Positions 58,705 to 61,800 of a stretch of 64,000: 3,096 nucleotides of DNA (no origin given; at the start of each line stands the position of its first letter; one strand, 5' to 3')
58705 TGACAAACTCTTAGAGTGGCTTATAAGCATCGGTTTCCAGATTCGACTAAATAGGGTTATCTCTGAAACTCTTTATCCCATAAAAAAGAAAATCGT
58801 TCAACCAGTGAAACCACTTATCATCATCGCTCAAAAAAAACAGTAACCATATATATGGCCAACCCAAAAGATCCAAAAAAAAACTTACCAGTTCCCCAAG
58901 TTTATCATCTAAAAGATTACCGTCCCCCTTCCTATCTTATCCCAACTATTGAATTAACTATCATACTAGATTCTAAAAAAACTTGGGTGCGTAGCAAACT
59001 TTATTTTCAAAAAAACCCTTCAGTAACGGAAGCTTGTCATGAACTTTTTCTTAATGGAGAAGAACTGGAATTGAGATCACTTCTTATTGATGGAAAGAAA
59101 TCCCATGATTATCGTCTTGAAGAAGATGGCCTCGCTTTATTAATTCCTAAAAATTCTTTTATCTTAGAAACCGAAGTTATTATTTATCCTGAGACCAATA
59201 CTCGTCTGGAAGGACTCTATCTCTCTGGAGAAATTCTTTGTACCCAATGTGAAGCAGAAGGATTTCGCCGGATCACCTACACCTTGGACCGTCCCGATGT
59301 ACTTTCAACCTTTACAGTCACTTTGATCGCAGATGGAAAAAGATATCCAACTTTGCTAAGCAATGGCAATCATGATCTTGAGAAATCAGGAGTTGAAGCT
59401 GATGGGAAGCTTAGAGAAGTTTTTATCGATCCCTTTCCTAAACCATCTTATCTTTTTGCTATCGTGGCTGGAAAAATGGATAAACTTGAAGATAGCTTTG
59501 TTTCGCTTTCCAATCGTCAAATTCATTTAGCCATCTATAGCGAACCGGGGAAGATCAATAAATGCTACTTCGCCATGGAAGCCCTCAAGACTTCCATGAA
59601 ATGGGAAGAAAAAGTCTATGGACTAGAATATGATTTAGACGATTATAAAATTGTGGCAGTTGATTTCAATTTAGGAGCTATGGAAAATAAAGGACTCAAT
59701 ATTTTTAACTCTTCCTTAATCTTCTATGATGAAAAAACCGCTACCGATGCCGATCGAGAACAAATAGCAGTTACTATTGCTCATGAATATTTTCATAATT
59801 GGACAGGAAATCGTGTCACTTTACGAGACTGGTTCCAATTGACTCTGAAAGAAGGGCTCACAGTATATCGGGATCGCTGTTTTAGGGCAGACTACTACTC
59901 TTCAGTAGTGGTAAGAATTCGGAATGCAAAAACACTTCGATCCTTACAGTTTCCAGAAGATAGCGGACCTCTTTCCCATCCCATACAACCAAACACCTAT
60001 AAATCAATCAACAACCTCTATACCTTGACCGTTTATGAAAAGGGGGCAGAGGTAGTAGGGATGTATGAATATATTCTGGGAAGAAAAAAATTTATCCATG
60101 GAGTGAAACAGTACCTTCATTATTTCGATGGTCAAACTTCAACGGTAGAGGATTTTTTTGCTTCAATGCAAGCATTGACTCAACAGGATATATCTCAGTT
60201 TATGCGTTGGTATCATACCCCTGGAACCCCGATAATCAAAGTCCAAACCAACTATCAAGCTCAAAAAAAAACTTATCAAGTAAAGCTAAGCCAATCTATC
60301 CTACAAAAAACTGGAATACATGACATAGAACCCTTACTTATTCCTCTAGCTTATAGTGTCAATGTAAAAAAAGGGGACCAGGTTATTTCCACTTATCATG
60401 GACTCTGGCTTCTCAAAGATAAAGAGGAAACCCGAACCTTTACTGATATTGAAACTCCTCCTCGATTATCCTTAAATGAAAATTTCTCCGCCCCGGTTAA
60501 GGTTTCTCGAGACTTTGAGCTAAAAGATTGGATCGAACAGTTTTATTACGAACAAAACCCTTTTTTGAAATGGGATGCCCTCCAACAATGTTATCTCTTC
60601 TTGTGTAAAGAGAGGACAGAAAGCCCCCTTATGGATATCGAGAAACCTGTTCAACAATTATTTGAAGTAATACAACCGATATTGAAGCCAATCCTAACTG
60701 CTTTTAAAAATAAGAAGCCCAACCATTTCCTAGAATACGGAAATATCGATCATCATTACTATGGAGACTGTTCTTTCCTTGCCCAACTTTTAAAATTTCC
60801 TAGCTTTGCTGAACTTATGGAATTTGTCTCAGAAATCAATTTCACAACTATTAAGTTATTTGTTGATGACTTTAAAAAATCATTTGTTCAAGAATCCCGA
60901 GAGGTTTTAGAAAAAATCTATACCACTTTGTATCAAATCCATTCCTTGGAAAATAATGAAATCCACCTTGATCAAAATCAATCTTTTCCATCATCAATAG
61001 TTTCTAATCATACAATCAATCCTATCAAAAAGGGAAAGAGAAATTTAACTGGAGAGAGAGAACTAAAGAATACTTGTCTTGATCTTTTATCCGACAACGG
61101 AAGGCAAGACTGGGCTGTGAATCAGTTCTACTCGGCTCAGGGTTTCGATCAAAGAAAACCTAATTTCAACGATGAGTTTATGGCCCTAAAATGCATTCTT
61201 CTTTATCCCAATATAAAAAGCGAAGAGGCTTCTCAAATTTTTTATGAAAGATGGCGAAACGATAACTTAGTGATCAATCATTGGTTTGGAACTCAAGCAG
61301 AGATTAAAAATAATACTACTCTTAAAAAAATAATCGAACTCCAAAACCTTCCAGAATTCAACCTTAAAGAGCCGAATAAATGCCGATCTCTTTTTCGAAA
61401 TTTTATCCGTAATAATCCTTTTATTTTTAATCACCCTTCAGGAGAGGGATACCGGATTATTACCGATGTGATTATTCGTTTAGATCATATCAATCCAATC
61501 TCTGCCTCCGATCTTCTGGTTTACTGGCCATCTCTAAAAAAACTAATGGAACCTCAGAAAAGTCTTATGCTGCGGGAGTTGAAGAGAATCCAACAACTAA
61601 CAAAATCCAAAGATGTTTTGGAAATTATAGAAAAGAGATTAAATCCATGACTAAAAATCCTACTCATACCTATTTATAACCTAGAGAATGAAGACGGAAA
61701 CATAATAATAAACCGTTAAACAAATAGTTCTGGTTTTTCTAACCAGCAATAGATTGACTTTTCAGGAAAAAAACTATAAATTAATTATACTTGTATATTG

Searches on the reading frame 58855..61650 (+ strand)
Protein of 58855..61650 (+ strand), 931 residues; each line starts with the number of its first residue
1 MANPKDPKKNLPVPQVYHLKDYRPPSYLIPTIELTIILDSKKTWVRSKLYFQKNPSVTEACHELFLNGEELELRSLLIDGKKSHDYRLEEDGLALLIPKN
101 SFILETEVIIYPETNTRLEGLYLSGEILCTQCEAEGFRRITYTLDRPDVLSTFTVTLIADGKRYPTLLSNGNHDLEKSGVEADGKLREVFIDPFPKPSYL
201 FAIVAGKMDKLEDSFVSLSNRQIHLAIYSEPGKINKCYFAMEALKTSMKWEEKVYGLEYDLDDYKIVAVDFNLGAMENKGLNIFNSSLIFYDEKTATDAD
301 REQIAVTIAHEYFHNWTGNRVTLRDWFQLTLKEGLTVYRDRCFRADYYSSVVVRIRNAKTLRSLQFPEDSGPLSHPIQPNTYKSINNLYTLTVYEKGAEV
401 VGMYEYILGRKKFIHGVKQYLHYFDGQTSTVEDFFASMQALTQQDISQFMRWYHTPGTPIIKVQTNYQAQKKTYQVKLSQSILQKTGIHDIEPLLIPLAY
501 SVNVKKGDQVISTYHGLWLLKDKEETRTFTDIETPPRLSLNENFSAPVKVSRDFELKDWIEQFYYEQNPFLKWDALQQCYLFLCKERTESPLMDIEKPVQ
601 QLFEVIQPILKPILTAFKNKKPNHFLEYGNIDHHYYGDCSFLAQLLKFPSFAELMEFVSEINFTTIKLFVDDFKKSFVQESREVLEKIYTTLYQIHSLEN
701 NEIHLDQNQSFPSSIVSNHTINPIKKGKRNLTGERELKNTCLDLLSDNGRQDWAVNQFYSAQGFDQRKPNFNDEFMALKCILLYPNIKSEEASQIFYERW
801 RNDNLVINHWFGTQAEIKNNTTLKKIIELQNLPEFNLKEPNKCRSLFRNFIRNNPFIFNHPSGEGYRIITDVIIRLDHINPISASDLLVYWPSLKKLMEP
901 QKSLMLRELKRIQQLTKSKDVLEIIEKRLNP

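Call 34: search_protein_families(library=pfam, proteins=[window:58855-61650:+], max_evalue=0.0001)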
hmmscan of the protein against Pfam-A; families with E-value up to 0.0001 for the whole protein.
window:58855-61650:+ (931 aa): 4 families
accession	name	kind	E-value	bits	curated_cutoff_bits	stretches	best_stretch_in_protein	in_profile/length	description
PF17432.8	DUF3458_C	-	8.5e-58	196.6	24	1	563-929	8-319/320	Domain of unknown function (DUF3458_C) ARM repeats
PF01433.26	Peptidase_M1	-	9.5e-51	172.9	27.7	1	239-452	1-217/218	Peptidase family M1 domain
PF11940.14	DUF3458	-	5.8e-19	68.7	28.6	1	457-552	1-94/95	Domain of unknown function (DUF3458) Ig-like fold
PF17900.6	Peptidase_M1_N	-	5e-13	50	25.8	1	59-200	30-186/186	Peptidase M1 N-terminal domain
